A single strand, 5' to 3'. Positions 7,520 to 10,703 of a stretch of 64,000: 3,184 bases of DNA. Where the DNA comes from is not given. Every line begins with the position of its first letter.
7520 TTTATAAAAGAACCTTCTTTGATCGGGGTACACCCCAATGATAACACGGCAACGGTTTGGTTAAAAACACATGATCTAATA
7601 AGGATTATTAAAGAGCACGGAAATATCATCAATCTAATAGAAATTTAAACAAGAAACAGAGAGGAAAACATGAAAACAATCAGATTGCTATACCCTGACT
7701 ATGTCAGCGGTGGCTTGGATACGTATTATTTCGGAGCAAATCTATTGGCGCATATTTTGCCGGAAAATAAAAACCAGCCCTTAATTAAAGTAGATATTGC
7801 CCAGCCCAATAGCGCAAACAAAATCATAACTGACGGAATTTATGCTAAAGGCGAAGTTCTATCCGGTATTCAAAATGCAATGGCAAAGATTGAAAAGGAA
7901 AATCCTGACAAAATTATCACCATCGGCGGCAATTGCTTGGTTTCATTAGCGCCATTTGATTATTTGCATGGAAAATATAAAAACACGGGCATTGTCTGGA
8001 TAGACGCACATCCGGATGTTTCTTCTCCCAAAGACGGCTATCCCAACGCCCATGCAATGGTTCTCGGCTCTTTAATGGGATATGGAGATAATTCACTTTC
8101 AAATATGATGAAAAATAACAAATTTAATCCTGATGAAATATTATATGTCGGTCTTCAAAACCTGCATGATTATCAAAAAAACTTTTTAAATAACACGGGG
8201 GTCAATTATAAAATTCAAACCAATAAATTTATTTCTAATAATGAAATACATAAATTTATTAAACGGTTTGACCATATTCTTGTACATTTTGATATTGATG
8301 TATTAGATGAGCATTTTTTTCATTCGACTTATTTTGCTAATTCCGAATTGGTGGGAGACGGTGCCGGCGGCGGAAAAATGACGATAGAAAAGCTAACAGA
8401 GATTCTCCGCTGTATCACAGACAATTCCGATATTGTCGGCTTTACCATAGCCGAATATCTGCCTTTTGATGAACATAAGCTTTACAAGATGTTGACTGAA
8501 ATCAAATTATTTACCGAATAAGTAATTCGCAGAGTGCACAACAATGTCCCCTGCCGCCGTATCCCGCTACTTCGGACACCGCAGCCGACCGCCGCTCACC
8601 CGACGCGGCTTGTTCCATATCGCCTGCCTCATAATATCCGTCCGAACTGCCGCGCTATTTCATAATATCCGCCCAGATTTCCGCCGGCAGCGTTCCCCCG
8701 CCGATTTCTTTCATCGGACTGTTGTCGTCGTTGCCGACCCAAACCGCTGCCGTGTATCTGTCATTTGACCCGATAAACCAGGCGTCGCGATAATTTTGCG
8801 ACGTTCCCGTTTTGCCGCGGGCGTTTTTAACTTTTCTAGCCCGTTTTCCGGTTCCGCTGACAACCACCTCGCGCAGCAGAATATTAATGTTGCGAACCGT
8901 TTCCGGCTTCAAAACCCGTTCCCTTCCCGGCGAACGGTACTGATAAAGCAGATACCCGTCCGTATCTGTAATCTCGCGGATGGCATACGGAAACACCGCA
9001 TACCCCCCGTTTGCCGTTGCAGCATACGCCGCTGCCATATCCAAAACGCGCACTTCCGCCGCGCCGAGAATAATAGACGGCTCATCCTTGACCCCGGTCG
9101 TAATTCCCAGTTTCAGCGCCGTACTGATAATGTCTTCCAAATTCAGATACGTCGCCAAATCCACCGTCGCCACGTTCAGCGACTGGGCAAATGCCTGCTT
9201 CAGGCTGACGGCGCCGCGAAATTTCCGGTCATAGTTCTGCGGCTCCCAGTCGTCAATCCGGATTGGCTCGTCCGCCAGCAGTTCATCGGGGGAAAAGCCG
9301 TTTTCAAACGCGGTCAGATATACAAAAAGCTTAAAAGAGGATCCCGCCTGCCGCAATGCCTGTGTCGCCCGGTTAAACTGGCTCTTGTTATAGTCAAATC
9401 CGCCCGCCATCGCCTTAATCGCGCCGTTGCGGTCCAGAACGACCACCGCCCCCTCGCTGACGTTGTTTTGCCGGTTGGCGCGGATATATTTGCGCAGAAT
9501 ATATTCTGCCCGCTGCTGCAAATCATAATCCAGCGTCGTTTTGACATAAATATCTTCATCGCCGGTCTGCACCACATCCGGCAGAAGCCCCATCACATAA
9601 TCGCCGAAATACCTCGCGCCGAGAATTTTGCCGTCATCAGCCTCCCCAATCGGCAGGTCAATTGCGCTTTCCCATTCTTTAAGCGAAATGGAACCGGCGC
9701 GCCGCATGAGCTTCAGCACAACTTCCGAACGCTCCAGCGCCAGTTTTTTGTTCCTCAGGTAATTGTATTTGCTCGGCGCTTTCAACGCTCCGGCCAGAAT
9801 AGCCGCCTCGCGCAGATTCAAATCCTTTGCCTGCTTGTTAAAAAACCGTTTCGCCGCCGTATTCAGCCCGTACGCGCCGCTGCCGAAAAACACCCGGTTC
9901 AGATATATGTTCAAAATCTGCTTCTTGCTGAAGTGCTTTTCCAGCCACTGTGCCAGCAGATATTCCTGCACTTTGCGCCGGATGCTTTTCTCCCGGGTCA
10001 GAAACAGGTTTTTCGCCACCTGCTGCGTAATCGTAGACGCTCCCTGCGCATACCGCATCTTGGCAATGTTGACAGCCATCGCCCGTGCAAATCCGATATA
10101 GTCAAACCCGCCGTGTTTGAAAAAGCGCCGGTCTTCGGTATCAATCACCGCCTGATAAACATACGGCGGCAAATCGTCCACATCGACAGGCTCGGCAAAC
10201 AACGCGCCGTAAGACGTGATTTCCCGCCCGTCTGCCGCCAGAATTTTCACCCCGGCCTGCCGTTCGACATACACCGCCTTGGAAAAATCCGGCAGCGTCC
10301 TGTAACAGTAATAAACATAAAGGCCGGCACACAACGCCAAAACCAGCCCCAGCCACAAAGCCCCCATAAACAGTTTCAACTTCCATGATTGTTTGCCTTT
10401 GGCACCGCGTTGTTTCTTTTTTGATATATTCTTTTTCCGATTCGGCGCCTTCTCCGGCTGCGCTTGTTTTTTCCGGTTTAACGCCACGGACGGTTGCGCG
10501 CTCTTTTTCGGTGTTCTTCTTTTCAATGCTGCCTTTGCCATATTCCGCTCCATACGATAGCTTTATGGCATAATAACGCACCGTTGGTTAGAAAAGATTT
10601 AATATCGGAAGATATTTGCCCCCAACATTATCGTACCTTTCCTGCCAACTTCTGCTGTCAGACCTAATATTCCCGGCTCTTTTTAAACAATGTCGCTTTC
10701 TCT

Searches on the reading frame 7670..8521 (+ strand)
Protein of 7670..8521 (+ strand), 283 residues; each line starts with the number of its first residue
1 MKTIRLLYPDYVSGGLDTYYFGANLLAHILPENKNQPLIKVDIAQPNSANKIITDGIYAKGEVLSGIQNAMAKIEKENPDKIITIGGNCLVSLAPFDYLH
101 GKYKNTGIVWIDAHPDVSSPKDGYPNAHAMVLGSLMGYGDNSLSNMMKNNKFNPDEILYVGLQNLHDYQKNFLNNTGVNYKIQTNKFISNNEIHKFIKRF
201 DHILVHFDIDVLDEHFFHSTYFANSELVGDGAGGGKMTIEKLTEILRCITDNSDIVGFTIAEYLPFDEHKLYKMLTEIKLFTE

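Call 71: search_protein_families(library=pfam, proteins=[window:7670-8521:+], max_evalue=0.001)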
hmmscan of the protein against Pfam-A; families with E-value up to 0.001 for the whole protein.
window:7670-8521:+ (283 aa): 1 family
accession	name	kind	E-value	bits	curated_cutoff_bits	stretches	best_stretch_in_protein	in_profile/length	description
PF00491.26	Arginase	-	1.3e-19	71.2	22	1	60-268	66-260/280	Arginase family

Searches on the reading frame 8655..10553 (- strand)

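Call 70: search_protein_families(library=pfam, proteins=[window:8655-10553:-], max_evalue=0.00001)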
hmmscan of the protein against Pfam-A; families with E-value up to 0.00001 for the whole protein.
window:8655-10553:- (632 aa): 2 families
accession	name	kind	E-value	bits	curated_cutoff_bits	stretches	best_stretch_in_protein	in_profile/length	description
PF00912.28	Transgly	-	1.7e-61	207.2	27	1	119-283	13-177/178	Transglycosylase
PF00905.27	Transpeptidase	-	4.3e-30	105.4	22.1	1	369-632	2-299/299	Penicillin binding protein transpeptidase domain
